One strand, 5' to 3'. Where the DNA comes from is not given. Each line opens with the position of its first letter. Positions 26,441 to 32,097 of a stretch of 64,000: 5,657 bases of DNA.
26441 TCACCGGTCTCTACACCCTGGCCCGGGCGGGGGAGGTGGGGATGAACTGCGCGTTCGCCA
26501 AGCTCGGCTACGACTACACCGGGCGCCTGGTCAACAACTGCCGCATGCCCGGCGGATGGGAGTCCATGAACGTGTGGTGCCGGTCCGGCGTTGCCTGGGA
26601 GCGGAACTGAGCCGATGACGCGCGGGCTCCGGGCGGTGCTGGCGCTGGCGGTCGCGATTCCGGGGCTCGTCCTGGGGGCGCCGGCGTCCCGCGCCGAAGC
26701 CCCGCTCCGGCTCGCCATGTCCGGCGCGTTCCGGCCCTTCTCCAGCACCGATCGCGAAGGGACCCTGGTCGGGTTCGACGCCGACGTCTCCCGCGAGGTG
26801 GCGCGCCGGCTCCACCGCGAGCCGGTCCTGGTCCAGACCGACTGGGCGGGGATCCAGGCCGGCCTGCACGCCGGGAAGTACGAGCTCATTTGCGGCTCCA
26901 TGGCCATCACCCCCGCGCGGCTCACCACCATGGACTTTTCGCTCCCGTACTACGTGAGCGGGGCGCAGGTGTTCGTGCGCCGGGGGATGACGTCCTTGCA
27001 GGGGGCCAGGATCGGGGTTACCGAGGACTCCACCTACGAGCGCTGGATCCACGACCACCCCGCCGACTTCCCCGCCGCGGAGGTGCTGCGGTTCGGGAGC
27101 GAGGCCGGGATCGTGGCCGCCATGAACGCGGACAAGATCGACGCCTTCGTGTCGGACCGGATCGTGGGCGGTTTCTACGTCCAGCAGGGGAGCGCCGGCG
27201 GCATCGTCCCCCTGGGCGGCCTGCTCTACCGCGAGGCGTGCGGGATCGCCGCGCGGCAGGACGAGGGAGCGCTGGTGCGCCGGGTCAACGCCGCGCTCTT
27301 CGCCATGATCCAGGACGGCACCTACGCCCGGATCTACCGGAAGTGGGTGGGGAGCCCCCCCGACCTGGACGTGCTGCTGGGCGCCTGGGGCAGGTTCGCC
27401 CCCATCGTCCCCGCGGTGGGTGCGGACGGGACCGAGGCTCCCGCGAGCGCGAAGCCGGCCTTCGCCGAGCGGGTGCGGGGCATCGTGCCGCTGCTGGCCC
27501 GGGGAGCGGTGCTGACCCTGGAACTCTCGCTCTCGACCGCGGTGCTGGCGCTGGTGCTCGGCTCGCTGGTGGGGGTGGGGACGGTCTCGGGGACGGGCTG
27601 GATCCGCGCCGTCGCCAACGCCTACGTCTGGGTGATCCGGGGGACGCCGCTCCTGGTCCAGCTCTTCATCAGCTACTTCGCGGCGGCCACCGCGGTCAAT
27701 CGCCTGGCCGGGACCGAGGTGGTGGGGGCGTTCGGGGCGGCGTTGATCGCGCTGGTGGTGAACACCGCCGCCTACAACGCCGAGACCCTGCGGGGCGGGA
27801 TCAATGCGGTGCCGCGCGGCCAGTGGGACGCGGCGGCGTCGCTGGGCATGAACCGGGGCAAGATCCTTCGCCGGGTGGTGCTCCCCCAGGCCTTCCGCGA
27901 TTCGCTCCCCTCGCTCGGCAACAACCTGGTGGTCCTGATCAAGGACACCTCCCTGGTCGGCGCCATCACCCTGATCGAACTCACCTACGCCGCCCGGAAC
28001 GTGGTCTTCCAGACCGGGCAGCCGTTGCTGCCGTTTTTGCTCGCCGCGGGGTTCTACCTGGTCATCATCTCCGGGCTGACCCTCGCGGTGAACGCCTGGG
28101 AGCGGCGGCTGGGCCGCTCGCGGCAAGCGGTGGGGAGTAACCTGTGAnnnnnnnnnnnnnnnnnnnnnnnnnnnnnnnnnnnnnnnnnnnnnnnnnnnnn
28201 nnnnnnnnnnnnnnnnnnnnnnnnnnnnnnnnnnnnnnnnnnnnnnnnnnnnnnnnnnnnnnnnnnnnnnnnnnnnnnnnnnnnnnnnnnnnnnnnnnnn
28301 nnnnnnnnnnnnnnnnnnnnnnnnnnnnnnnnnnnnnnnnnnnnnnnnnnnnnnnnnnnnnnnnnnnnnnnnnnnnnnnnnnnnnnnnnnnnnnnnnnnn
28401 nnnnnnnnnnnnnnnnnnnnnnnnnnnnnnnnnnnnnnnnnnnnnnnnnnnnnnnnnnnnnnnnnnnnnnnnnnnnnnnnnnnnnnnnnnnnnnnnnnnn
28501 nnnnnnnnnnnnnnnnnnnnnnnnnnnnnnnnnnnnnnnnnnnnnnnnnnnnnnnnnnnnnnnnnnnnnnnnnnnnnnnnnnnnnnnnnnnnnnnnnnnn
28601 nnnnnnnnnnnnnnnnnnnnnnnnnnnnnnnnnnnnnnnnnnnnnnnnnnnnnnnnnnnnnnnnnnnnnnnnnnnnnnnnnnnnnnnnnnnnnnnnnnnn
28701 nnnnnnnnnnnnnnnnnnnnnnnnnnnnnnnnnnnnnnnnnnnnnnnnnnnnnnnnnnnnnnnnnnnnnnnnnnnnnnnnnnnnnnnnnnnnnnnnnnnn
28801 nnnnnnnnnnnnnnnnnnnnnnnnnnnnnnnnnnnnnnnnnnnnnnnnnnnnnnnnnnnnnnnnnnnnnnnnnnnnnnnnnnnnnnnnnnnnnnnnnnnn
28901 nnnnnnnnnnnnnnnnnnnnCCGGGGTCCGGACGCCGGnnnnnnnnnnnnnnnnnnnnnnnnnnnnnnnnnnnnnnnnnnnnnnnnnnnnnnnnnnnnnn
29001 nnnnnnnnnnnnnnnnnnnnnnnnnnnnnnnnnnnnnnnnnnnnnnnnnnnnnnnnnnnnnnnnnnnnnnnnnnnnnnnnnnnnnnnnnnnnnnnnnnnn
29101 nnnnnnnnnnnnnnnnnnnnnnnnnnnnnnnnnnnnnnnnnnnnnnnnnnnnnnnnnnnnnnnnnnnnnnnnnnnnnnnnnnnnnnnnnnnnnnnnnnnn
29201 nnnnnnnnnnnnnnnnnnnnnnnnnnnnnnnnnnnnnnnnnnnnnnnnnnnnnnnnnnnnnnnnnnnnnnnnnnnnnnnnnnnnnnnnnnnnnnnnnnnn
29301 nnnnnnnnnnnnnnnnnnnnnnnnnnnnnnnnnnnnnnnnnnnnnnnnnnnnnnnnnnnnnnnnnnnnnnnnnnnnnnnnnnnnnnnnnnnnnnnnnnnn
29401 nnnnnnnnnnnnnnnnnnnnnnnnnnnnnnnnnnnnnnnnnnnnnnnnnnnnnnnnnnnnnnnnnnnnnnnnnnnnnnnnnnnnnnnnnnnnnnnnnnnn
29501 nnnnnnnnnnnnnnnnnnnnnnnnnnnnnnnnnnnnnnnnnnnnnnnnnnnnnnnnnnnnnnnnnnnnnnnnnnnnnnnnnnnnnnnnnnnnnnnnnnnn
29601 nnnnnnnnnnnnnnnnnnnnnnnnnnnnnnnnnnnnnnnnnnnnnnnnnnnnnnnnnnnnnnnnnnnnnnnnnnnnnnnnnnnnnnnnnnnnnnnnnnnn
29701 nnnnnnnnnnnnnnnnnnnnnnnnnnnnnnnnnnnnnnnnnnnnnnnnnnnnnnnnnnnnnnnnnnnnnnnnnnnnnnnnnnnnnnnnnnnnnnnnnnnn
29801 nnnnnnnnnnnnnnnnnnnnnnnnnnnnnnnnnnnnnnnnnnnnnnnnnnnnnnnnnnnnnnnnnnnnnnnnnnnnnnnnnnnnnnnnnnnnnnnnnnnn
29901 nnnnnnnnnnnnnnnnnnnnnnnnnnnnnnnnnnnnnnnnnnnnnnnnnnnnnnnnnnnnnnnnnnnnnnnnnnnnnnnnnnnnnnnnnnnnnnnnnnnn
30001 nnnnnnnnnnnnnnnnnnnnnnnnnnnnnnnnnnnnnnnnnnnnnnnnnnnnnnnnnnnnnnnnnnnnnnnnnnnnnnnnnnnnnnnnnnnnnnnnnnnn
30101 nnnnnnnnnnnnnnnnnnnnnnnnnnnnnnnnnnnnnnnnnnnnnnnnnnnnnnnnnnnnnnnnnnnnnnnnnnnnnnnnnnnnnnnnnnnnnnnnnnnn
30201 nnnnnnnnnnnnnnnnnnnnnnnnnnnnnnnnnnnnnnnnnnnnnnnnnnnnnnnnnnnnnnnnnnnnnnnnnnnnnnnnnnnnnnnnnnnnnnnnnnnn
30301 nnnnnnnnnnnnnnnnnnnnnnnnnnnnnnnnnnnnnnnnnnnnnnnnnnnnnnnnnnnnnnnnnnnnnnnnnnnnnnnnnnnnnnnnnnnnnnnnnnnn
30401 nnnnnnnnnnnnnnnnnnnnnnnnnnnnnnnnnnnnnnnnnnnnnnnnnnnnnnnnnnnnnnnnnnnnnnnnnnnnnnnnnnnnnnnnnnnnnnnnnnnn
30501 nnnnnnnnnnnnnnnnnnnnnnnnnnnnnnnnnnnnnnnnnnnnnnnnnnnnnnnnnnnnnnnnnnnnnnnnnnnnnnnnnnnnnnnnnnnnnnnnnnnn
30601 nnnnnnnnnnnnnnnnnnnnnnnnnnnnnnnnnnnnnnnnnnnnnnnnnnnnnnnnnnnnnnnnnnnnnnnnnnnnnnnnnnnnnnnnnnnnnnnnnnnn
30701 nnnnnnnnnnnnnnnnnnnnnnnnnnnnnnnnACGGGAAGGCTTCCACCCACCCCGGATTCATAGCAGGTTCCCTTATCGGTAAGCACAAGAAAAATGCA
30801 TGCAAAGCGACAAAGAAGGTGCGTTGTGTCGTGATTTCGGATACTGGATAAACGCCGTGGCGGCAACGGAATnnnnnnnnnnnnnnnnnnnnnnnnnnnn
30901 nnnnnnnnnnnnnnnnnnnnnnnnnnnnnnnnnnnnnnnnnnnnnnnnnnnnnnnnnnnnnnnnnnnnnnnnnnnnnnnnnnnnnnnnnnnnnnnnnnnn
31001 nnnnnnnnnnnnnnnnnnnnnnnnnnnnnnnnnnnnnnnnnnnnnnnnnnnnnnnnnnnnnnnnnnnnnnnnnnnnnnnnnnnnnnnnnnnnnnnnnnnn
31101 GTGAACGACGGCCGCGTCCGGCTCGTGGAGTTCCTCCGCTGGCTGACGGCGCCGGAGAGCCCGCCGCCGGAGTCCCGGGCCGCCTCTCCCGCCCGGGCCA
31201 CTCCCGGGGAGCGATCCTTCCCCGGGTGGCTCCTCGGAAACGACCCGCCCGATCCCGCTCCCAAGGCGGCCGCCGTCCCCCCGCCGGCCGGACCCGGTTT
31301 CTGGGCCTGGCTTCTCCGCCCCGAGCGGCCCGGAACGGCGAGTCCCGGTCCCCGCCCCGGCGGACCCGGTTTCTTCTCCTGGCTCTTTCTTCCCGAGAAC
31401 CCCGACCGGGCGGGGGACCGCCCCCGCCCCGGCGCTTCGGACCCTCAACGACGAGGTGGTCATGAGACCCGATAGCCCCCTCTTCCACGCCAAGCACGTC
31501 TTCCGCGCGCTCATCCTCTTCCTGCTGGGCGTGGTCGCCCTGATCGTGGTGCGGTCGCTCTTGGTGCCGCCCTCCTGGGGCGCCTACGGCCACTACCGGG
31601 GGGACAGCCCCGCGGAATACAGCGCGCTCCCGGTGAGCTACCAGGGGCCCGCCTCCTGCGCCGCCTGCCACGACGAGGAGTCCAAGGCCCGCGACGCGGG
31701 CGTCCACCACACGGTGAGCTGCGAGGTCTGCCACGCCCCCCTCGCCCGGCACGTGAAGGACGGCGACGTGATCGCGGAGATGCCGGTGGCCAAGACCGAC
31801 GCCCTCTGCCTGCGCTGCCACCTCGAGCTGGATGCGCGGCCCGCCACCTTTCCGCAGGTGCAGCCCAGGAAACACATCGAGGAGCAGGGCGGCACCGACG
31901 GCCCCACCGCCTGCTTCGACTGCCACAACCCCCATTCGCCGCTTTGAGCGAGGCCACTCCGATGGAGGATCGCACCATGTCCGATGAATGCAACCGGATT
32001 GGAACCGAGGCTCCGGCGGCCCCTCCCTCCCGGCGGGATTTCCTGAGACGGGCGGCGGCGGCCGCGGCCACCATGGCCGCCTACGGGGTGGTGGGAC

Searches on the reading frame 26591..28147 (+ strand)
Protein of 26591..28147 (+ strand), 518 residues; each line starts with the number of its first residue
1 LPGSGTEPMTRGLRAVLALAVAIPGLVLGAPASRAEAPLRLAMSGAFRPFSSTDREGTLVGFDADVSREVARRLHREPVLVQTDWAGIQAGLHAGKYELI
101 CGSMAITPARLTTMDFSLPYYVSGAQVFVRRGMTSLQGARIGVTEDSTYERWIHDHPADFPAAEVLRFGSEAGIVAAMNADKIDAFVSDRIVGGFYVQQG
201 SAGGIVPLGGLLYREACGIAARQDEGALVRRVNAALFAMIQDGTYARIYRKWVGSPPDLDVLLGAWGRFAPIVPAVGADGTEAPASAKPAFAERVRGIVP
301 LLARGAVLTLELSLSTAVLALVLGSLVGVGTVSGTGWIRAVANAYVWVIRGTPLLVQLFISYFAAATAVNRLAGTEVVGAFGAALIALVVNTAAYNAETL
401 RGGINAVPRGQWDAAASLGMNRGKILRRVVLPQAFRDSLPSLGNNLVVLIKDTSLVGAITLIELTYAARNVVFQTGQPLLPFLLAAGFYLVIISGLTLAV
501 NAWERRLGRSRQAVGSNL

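Call 73: search_protein_families(library=pfam, proteins=[window:26591-28147:+], max_evalue=0.0001)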
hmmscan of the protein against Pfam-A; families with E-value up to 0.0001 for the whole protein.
window:26591-28147:+ (518 aa): 2 families
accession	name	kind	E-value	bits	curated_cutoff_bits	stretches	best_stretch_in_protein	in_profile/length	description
PF00497.25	SBP_bac_3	-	1.3e-33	116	26.4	1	39-254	1-131/132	Bacterial extracellular solute-binding proteins, family 3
PF00528.27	BPD_transp_1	-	3.9e-18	66.3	26.4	1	321-507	2-182/184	Binding-protein-dependent transport system inner membrane component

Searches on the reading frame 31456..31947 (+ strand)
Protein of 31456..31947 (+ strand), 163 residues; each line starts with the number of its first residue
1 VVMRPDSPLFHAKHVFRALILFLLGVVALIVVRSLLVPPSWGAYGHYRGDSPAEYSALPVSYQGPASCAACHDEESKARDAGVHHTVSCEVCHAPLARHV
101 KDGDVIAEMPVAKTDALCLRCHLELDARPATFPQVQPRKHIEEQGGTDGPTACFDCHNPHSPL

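Call 28: search_protein_families(library=pfam, proteins=[window:31456-31947:+], max_evalue=0.001)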
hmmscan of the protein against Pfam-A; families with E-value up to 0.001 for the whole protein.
window:31456-31947:+ (163 aa): 4 families
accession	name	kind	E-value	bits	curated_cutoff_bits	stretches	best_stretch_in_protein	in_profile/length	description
PF09699.15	Paired_CXXCH_1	-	3.1e-07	30.4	20.6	0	88-124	8-38/41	Doubled CXXCH motif (Paired_CXXCH_1)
PF14537.11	Cytochrom_c3_2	-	2.5e-06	28.3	25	0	113-161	24-68/79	Cytochrome c3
PF14522.11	Cytochrome_C7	-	2.4e-05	24.5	24.8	0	65-93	41-66/67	Cytochrome c7 and related cytochrome c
PF22113.1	Mtrc-MtrF_II-IV_dom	-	5.4e-05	23.2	30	0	88-160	83-166/176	Outer membrane cytochrome MtrC/MtrF-like, domains II/IV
